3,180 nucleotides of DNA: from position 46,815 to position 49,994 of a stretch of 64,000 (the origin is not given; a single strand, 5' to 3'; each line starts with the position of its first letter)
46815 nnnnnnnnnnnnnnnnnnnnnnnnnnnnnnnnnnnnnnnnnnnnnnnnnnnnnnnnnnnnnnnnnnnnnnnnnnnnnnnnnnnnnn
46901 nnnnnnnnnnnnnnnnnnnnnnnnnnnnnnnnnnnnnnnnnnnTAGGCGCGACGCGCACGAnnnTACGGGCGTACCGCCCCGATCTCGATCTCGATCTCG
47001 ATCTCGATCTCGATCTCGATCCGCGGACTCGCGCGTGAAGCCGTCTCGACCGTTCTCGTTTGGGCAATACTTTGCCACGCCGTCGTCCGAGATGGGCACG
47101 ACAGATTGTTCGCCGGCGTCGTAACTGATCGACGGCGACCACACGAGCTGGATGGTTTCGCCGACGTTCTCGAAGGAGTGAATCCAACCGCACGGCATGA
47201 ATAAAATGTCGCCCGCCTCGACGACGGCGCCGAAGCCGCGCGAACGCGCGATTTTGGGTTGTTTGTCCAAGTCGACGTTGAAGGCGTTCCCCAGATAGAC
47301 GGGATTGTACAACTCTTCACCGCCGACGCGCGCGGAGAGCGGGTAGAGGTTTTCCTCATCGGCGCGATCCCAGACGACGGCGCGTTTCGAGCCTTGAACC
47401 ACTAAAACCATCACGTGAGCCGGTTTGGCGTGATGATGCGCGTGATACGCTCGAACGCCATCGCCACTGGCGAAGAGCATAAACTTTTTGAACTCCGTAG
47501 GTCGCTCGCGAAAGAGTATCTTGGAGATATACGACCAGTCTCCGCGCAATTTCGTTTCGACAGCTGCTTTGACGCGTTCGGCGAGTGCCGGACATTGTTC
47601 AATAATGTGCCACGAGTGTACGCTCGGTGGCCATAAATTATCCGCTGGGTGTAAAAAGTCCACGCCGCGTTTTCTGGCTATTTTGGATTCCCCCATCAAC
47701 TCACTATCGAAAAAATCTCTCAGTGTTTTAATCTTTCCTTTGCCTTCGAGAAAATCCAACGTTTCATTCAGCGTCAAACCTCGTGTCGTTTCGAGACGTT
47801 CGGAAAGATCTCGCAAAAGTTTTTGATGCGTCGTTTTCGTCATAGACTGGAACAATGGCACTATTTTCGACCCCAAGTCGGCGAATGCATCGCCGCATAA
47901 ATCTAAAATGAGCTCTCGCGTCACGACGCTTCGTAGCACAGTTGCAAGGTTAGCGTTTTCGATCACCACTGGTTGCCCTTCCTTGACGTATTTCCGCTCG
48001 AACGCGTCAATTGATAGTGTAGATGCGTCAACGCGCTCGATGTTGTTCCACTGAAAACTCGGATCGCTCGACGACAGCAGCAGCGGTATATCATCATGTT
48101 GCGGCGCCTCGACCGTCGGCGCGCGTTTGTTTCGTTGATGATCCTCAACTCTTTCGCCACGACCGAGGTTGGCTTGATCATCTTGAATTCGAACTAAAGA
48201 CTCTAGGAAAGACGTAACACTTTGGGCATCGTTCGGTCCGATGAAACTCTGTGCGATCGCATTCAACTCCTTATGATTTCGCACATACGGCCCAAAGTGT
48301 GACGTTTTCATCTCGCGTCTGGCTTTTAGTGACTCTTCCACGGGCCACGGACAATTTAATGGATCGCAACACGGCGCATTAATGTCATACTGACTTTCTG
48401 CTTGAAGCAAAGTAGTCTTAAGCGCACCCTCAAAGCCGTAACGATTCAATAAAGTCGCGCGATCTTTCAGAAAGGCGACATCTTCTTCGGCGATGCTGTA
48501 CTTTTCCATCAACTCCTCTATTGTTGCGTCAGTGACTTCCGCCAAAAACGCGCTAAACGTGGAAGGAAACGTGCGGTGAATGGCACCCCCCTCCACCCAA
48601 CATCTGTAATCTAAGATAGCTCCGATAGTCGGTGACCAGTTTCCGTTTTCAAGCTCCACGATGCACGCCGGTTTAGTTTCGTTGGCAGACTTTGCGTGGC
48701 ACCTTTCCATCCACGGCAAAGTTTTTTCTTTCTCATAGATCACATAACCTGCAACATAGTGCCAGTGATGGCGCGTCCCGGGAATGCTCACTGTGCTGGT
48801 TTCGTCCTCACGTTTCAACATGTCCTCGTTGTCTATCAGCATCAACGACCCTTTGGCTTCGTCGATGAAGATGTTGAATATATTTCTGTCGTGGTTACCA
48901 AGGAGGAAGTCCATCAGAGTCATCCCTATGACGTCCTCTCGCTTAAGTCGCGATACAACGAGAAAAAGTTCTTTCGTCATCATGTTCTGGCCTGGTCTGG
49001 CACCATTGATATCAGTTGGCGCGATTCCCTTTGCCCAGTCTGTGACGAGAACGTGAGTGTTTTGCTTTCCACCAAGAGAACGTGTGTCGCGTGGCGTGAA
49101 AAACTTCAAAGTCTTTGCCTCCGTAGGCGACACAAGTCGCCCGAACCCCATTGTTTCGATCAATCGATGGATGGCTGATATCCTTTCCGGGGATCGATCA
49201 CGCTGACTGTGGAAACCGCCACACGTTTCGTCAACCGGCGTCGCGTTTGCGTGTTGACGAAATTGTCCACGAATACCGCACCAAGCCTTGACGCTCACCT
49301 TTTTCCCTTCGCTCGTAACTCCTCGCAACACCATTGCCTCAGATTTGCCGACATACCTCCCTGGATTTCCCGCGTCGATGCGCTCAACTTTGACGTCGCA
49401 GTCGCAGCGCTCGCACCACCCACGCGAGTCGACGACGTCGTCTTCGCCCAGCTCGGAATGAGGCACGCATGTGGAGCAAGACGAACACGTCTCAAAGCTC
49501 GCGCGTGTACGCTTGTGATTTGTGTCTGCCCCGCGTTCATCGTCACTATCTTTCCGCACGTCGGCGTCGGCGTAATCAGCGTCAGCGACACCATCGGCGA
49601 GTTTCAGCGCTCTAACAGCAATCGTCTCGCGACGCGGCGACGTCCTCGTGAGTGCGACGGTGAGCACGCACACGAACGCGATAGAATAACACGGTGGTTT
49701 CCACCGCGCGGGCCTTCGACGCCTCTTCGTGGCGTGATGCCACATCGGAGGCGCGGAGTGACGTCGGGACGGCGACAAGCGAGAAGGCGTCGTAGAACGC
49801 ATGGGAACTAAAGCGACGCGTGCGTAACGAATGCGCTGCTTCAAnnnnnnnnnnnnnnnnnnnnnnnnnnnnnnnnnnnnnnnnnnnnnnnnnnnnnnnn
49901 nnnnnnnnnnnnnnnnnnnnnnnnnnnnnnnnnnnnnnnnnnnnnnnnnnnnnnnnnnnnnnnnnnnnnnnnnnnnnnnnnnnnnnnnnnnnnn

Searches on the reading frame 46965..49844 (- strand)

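Call 24: search_protein_families(library=pfam, proteins=[window:46965-49844:-], max_evalue=0.01)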
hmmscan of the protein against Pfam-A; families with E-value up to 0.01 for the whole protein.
window:46965-49844:- (960 aa): 3 families
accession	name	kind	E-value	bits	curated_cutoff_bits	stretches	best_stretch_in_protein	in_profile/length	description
PF13621.12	Cupin_8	-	2e-11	44.8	27.4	1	614-895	3-236/252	Cupin-like domain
PF00454.33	PI3_PI4_kinase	-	2.9e-05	24.5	27.1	1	304-351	133-180/241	Phosphatidylinositol 3- and 4-kinase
PF00190.28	Cupin_1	-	0.00081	19.4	22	1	805-915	50-123/151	Cupin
